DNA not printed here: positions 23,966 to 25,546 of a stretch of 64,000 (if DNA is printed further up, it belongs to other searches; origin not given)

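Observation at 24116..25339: HTH-WYL-WCX regulator inserted between the two phosphatidylethanolamine-pathway genes psd and pssA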

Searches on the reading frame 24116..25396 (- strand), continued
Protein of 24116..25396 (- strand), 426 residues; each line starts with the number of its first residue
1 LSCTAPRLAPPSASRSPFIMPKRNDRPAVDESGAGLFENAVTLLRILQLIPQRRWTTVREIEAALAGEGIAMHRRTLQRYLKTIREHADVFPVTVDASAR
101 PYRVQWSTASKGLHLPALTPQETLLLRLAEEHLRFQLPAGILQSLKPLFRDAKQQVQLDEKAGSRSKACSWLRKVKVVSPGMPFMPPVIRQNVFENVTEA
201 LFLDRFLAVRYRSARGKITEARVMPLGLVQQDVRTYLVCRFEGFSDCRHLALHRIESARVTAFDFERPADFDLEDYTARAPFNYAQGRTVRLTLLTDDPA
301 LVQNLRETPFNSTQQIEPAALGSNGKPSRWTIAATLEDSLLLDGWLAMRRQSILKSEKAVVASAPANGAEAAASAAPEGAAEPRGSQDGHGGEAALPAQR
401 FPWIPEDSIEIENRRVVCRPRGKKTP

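Call 28: search_solved_structures(query=A3, max_evalue=1, show_alignments=2)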
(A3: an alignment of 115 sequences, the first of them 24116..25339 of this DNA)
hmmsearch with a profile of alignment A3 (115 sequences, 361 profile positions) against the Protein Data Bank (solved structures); distinct sequences matched with E-value up to 1: 18.
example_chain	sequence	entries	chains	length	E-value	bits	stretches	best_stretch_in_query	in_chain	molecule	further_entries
7u02_B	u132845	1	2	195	9.8e-09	37.8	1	158-328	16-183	WYL domain-containing protein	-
7tzv_A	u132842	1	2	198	1e-08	37.8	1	158-328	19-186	WYL domain-containing protein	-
9cu3_B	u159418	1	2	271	1.7e-08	37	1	157-327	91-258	WYL domain-containing protein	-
9pfq_Q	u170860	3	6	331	4.2e-08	35.8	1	158-327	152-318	WYL domain-containing protein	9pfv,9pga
8tp8_A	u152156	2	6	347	4.7e-08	35.6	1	158-327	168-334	DeoR-family transcriptional regulator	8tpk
6sj9_A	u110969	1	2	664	5.9e-07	32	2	154-239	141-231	Proteasome accessory factor B/C (PafBC)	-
7p5x_AY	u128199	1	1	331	0.00073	21.8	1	158-260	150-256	Transcriptional regulator-like protein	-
7qfz_A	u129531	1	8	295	0.00074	21.8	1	152-232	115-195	WYL domain-containing protein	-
9fnd_X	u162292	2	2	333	0.00074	21.8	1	158-260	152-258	Transcriptional regulator-like protein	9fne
2p5k_A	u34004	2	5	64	0.086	15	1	14-57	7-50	Arginine repressor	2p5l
5cj9_A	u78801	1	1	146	0.11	14.6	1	15-56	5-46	Arginine repressor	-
2o03_A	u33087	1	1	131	0.3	13.2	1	26-83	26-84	probable Zinc uptake regulation protein FurB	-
2fu4_A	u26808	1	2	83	0.31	13.1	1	15-57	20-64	Ferric uptake regulation protein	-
1f9n_A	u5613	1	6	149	0.32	13.1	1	14-74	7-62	ARGININE REPRESSOR/ACTIVATOR PROTEIN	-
7p5x_AX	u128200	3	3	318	0.42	12.7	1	162-235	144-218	PafC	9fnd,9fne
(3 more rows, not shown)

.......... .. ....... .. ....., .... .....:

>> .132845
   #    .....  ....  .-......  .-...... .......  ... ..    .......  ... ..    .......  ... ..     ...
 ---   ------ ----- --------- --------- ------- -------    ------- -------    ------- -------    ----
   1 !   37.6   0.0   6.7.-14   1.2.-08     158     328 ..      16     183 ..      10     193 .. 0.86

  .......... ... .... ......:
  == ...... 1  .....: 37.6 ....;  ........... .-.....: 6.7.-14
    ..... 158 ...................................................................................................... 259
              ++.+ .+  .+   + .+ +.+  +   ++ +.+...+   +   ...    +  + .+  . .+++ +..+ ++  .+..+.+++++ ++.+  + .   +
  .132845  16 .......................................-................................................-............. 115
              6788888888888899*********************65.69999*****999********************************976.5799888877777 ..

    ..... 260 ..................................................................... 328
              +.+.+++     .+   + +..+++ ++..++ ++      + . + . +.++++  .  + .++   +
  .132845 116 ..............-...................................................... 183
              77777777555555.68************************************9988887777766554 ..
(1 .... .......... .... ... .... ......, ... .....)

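Call 41: predict_structure(alignment_id=A3)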
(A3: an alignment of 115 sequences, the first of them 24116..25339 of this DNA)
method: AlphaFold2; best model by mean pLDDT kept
length: 407 residues; sequences in the alignment: 115
mean_pLDDT: 80.3   pTM: 0.59
mean pLDDT of the five models: 80.3, 79.7, 78.0, 77.0, 75.0
residues with pLDDT >= 90: 180; 70-90: 125; 50-70: 74; < 50: 28
segments of 3 or more residues with pLDDT < 50: 360-363, 365-382
pLDDT, mean of each block of 10 residues (from residue 1): 51 71 92 92 95 95 94 92 90 59 74 77 77 76 64 60 69 88 91 91 94 86 95 95 94 83 69 96 90 94 92 93 90 96 65 52 45 44 64 91 64
secondary structure, 60 per line:
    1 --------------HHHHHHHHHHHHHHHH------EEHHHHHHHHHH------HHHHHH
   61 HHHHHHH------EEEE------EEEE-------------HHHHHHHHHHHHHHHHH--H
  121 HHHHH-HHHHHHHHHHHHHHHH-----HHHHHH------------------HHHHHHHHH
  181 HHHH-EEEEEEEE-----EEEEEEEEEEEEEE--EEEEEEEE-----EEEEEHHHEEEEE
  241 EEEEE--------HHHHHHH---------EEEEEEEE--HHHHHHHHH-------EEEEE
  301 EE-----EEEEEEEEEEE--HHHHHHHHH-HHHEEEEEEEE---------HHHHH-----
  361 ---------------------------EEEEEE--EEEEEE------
elements in order: H15-30 H39-48 H55-67 E74-77 E84-87 H101-117 H120-125 H127-142 H148-153 H172-184 E186-193 E199-212 E215-222 E228-232 E236-245 H254-260 E270-277 H280-288 E296-302 E308-318 H321-329 E334-341 H351-355 E388-393 E396-401

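Call 46: fold_search(model_id=the predicted structure, library=pdb)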
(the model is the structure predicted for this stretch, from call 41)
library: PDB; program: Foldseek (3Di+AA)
matches with E <= 10: 1362; with E <= 0.001: 30
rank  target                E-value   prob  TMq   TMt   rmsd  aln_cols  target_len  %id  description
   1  8tpk_A                7.3e-14  1.00  0.45  0.55  10.0       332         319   19  P6522 crystal form of C. crescentus DriD-ssDNA-DNA complex (released 2023-11-29)
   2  8tp8_D                2.8e-13  1.00  0.42  0.50  10.3       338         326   20  Structure of the C. crescentus WYL-activator, DriD, bound to ssDNA and cognate DNA (released 2023-11-29)
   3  8tpk_B                5.3e-13  1.00  0.45  0.54  14.6       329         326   18  P6522 crystal form of C. crescentus DriD-ssDNA-DNA complex (released 2023-11-29)
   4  8tp8_B                5.2e-12  1.00  0.44  0.54  14.3       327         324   19  Structure of the C. crescentus WYL-activator, DriD, bound to ssDNA and cognate DNA (released 2023-11-29)
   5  8tp8_A                5.5e-12  1.00  0.42  0.51  10.2       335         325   19  Structure of the C. crescentus WYL-activator, DriD, bound to ssDNA and cognate DNA (released 2023-11-29)
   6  9pfv_Q                1.1e-11  1.00  0.44  0.53  14.7       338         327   20  The cryo-EM structure of C. crescentus DriD-ssDNA-RNAP-Sigma73-CCNA_03891/CCNA_01149 promoter transcription activation (released 2026-02-25)
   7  9pfq_Q                3.2e-11  1.00  0.44  0.53  14.7       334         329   20  The cryo-EM structure of C. crescentus DriD-ssDNA-RNAP-Sigma73-bapE promoter transcription activation complex (released 2026-02-25)
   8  9fnd_X                1.3e-10  1.00  0.31  0.36  11.4       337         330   18  Transcriptional activator PafBC bound to mycobacterial RNA polymerase (released 2025-02-12)
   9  9fnd_Y                5.0e-10  1.00  0.29  0.36  12.4       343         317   15  Transcriptional activator PafBC bound to mycobacterial RNA polymerase (released 2025-02-12)
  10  7tzv_A                1.8e-09  1.00  0.32  0.58   5.4       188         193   19  Structure of DriD C-domain bound to 9mer ssDNA (released 2022-06-01)
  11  6sj9_A                6.1e-09  1.00  0.25  0.16  15.7       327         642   16  Proteasome accessory factor B/C (PafBC) of Arthrobacter aurescens (released 2019-10-16)
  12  9cu3_A                7.7e-09  1.00  0.34  0.62   3.9       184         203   19  Allosteric mechanism of DriD transcription activator (released 2025-04-23)
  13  9cu3_B                1.5e-08  1.00  0.30  0.55   5.5       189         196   18  Allosteric mechanism of DriD transcription activator (released 2025-04-23)
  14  6sj9_B                1.7e-08  1.00  0.24  0.16  15.8       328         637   20  Proteasome accessory factor B/C (PafBC) of Arthrobacter aurescens (released 2019-10-16)
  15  7tzv_M                3.8e-08  1.00  0.34  0.64   4.0       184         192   19  Structure of DriD C-domain bound to 9mer ssDNA (released 2022-06-01)
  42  7bu9_E                2.1e-02  0.54  0.13  0.24  18.9       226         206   12  Crystal Structure of Spindlin1-H3(K4me3-K9me2) complex (released 2020-10-14)
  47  7bqz_A                2.6e-02  0.90  0.12  0.22  12.6       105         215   12  Crystal Structure of Spindlin1 bound to H3(K4me3-K9me3) peptide (released 2020-10-14)
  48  4mzf_B                2.6e-02  0.72  0.14  0.26  17.7       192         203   12  Crystal structure of human Spindlin1 bound to histone H3(K4me3-R8me2a) peptide (released 2014-03-26)
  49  7bu9_G                2.9e-02  0.69  0.15  0.27  18.5       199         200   12  Crystal Structure of Spindlin1-H3(K4me3-K9me2) complex (released 2020-10-14)
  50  7bu9_C                2.9e-02  0.69  0.14  0.26  18.8       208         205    9  Crystal Structure of Spindlin1-H3(K4me3-K9me2) complex (released 2020-10-14)
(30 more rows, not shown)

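Call 53: search_protein_families(library=pfam, proteins=[L012:6964-10428:+, L026:5351-8863:+, L019:6912-8777:+, L019:8749-10455:+, L018:7518-8891:-, L016:7535-8422:+, L012:5071-5868:-, L012:3406-5031:+, L015:4592-5854:-, L018:9004-10848:-], max_evalue=0.001)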
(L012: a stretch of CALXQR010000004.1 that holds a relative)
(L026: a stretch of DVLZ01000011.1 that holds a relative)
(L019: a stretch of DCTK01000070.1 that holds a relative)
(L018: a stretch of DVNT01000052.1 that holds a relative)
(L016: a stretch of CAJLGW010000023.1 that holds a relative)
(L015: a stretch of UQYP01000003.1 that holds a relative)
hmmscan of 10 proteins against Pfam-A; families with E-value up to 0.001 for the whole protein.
L012:6964-10428:+ (1154 aa): 1 family
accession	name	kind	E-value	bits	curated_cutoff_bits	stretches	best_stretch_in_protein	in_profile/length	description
PF04257.20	Exonuc_V_gamma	-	2.6e-35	122.6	25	1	2-352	1-312/314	Exodeoxyribonuclease V, gamma subunit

L026:5351-8863:+ (1170 aa): 1 family
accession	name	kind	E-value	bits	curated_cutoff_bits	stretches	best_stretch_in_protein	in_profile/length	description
PF04257.20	Exonuc_V_gamma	-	4.9e-36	125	25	1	2-351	1-313/314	Exodeoxyribonuclease V, gamma subunit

L019:6912-8777:+ (621 aa): 1 family
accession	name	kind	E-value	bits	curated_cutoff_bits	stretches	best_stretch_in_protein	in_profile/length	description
PF04257.20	Exonuc_V_gamma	-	7.1e-38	131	25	1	2-274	1-249/314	Exodeoxyribonuclease V, gamma subunit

L019:8749-10455:+ (568 aa): 0 families

L018:7518-8891:- (457 aa): 4 families
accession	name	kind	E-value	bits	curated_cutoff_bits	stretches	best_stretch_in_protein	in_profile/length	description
PF03796.21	DnaB_C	-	1.9e-105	352.3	27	1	194-453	1-255/255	DnaB-like helicase C terminal domain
PF00772.26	DnaB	-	3.4e-29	101.4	23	1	15-115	2-103/103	DnaB-like helicase N terminal domain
PF13481.12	AAA_25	-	2.7e-15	56.9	27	1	203-374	23-191/195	AAA domain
PF06745.19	ATPase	-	8.9e-07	28.9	26.6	1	195-258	1-65/231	KaiC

L016:7535-8422:+ (295 aa): 0 families

L012:5071-5868:- (265 aa): 1 family
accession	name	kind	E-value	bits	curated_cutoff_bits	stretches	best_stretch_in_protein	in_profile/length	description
PF02535.28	Zip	-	8.6e-24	84.8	35.1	2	115-260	177-322/323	ZIP Zinc transporter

L012:3406-5031:+ (541 aa): 5 families
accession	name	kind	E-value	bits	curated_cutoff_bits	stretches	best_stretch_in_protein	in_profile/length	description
PF02562.22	PhoH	-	1.1e-46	159.3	27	1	329-529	2-190/205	PhoH-like protein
PF13638.12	PIN_4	-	3.2e-37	128.2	21.9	1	89-234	1-131/132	PIN domain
PF13604.12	AAA_30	-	1.2e-06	28.8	27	1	333-495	3-128/191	AAA domain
PF13401.12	AAA_22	-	3.2e-05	24.7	27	1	350-479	7-107/130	AAA domain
PF13245.12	AAA_19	-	0.00013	22.6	25.1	1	350-495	13-129/134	AAA domain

L015:4592-5854:- (420 aa): 2 families
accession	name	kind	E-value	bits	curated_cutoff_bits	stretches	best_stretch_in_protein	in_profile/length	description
PF13635.12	DUF4143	-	4.2e-43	147.3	28.1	1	214-371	1-159/160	Domain of unknown function (DUF4143)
PF13173.12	AAA_14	-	3.6e-26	92.1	27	1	37-151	2-127/129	AAA domain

L018:9004-10848:- (614 aa): 11 families
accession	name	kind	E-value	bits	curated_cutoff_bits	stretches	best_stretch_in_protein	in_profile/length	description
PF13604.12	AAA_30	-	3e-28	99.3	27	1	164-364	3-169/191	AAA domain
PF13245.12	AAA_19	-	4e-28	98.7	25.1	1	169-323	3-134/134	AAA domain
PF13538.12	UvrD_C_2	-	5.8e-14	52.1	27.4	1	536-584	2-52/52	UvrD-like helicase C-terminal domain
PF01443.25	Viral_helicase1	-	1.3e-10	42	21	1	515-583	161-226/228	Viral superfamily 1 RNA helicase core domain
PF13086.12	AAA_11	-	3.8e-08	33.9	27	1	164-228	3-73/257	AAA domain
PF18335.7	SH3_13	-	5.9e-07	29.6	41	1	476-517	23-65/65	ATP-dependent RecD-like DNA helicase SH3 domain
PF05127.21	NAT10_TcmA_helicase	-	6e-07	29.9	22.7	1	181-299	1-110/176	RNA cytidine acetyltransferase NAT10/TcmA, helicase domain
PF13401.12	AAA_22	-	6.9e-06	26.8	27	1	177-315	5-124/130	AAA domain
PF00580.27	UvrD-helicase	-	3.1e-05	24.2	23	1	165-259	3-84/271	UvrD/REP helicase N-terminal domain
PF13361.12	UvrD_C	-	0.00016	21.7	25.6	1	534-584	285-346/350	UvrD-like helicase C-terminal domain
PF02562.22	PhoH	-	0.00048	20.1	27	1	164-318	6-158/205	PhoH-like protein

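Call 55: find_encoding_contigs(protein=P0053, flank=6000, max_places=2)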
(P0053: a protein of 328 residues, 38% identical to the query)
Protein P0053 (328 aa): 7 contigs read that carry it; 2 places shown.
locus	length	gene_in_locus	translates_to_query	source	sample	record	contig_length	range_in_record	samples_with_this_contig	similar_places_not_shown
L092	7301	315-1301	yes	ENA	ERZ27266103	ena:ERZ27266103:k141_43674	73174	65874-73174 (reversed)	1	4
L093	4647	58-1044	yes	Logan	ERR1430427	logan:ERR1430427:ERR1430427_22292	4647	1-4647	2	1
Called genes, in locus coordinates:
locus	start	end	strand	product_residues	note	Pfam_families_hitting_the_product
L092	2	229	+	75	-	?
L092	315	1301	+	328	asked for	PF13280:WYL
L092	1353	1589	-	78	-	-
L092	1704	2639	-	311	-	PF00005:ABC_tran (faint), PF03193:RsgA_GTPase, PF01926:MMR_HSR1 (weak)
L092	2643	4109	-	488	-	PF16491:Peptidase_M48_N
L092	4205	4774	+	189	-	PF00929:RNase_T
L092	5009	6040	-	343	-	PF02463:SMC_N (faint), PF00005:ABC_tran, PF13304:AAA_21 (faint), PF08402:TOBE_2 (faint)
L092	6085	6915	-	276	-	PF00528:BPD_transp_1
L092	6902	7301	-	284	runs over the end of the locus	PF00528:BPD_transp_1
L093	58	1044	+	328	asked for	PF13280:WYL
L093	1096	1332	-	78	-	-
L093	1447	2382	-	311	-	PF00005:ABC_tran (faint), PF03193:RsgA_GTPase, PF01926:MMR_HSR1 (weak)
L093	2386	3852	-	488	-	PF16491:Peptidase_M48_N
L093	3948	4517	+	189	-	PF00929:RNase_T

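Call 56: find_encoding_contigs(protein=P0103, flank=6000, max_places=1)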
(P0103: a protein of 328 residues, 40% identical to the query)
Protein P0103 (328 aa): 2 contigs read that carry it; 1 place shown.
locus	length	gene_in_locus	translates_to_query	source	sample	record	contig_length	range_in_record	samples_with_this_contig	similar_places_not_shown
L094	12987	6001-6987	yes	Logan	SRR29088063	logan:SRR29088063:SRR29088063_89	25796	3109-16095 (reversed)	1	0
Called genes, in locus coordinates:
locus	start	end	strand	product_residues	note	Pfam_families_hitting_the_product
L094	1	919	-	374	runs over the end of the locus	PF04116:FA_hydroxylase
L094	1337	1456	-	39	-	-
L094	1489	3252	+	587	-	PF08378:NERD (weak), PF00580:UvrD-helicase (faint), PF13245:AAA_19 (weak), PF13604:AAA_30 (weak), PF13538:UvrD_C_2 (weak)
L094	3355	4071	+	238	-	-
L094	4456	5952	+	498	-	PF11074:DUF2779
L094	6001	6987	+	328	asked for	PF13280:WYL, PF25583:WCX (weak)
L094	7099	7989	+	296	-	-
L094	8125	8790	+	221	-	-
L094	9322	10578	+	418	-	-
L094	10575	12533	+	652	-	-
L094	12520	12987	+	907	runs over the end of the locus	PF00176:SNF2-rel_dom (faint)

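Call 69: find_homologous_proteins(query=L012:6964-10428:+, max_evalue=1e-30)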
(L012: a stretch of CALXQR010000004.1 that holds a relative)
Query L012:6964-10428:+ (1154 aa): 26 proteins with E <= 1e-30 among 8000 candidates.
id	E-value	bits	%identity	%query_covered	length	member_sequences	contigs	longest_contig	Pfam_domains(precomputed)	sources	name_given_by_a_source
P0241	0.0e+0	2549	97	100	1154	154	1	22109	PF27451.1,PF04257.21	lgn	-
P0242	0.0e+0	1615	62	99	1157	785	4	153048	PF27451.1,PF04257.21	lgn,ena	-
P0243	0.0e+0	1582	62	99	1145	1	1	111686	PF27451.1,PF04257.21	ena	-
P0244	0.0e+0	1581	61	100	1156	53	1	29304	PF27451.1,PF04257.21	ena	-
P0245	0.0e+0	1543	60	100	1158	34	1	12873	PF27451.1,PF04257.21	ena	-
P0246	0.0e+0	1534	59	100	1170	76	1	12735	PF27451.1,PF04257.21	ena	-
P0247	0.0e+0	1531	59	99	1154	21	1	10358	PF27451.1,PF04257.21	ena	-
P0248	0.0e+0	1530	59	100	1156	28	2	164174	PF27451.1,PF04257.21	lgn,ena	-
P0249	0.0e+0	1525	59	100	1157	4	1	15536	PF27451.1,PF04257.21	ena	-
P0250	0.0e+0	1524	59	100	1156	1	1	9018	PF27451.1,PF04257.21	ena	-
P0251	0.0e+0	1523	60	99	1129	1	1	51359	PF27451.1,PF04257.21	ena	-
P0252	0.0e+0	1522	59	99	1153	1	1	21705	PF27451.1,PF04257.21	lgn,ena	-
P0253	0.0e+0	1514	58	100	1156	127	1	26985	PF27451.1,PF04257.21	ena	-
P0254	0.0e+0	1480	58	99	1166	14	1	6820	PF27451.1,PF04257.21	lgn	-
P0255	0.0e+0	1310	59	86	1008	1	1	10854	PF27451.1,PF04257.21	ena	-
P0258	7.8e-255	867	42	96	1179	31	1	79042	PF27451.1,PF04257.21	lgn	-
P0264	3.5e-198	680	34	97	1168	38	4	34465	PF27451.1,PF04257.21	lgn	-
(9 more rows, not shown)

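Call 71: find_encoding_contigs(protein=P0264, flank=5000, max_places=1)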
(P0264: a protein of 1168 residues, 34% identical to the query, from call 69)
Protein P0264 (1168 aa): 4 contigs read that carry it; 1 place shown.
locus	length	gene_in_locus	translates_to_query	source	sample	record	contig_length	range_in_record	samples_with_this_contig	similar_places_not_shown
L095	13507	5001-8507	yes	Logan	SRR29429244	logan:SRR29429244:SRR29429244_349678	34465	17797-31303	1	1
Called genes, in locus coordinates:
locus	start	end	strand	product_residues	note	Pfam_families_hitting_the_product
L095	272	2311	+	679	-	PF03477:ATP-cone, PF13597:NRDD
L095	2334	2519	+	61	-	PF13597:NRDD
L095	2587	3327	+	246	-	PF04055:Radical_SAM, PF13353:Fer4_12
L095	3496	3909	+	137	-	PF01250:Ribosomal_S6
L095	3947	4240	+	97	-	PF22657:SSB_1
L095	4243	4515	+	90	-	PF01084:Ribosomal_S18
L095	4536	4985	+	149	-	PF01281:Ribosomal_L9_N, PF03948:Ribosomal_L9_C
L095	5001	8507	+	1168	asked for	PF04257:RecC_N, PF27451:RecC_4th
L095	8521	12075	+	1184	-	PF00580:UvrD-helicase, PF12705:PDDEXK_1 (faint), PF13245:AAA_19, PF13361:UvrD_C, PF13538:UvrD_C_2 (faint)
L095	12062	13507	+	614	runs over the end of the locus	PF13086:AAA_11 (faint), PF13245:AAA_19, PF13401:AAA_22, PF13604:AAA_30, PF05127:NAT10_TcmA_helicase, PF18335:SH3_13 (weak), PF01443:Viral_helicase1 (weak), PF13538:UvrD_C_2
